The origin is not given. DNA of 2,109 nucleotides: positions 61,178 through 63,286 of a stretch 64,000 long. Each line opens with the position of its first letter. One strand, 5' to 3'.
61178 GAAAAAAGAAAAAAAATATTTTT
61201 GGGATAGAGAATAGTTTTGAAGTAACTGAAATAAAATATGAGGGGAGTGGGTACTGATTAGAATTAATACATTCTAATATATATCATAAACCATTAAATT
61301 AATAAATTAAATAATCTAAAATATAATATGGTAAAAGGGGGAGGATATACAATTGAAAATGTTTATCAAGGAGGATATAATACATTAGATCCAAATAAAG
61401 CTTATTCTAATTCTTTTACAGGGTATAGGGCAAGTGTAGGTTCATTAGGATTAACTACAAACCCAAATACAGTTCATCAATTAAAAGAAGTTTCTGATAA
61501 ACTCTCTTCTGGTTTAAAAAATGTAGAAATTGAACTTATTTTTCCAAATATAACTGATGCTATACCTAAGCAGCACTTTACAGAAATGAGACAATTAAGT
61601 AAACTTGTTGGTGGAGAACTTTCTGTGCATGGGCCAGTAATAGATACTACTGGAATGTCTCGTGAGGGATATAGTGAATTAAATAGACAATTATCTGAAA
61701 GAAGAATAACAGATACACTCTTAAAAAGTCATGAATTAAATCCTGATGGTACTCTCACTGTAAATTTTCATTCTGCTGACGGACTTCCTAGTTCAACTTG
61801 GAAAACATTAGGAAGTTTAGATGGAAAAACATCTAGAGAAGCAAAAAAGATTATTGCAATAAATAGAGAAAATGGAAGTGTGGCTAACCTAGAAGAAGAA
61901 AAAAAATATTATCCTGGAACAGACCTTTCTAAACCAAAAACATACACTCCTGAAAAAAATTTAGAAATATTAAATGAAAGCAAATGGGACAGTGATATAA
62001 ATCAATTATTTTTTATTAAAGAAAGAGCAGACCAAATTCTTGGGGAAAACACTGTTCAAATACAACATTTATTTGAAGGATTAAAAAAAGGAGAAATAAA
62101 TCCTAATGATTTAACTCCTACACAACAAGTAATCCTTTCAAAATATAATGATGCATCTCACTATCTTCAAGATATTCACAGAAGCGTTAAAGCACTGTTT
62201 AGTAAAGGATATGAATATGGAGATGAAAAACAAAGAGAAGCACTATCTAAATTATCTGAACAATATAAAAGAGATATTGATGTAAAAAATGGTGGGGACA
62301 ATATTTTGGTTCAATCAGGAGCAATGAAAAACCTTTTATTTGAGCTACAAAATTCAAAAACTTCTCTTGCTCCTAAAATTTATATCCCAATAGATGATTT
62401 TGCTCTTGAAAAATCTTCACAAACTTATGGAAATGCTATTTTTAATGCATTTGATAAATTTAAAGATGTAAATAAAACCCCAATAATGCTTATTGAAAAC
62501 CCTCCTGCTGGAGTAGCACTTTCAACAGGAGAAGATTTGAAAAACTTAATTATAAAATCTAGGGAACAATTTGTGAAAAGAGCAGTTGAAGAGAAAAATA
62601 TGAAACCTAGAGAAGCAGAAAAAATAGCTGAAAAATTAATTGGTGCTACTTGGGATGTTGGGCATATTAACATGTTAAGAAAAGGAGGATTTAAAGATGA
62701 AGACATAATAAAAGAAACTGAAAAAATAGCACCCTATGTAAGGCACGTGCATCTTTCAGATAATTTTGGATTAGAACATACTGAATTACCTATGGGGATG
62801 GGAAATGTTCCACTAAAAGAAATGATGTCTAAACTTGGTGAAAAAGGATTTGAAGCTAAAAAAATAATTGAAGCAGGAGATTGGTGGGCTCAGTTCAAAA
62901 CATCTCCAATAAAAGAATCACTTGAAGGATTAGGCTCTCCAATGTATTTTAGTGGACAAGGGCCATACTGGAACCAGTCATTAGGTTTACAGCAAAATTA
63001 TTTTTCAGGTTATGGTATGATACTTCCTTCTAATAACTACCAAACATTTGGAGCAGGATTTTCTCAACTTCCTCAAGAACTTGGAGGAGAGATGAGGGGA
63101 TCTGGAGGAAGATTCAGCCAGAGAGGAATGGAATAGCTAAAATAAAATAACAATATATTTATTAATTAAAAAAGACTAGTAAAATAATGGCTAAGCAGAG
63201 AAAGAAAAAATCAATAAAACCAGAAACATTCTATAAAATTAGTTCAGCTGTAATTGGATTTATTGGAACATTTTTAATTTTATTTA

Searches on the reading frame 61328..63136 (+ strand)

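Call 37: search_protein_families(library=pfam, proteins=[window:61328-63136:+], max_evalue=0.00001)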
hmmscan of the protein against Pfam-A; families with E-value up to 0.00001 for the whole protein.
window:61328-63136:+ (602 aa): 1 family
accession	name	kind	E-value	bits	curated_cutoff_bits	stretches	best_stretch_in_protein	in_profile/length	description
PF01261.30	AP_endonuc_2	-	4.6e-09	36.8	31.1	1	428-516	139-229/249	Xylose isomerase-like TIM barrel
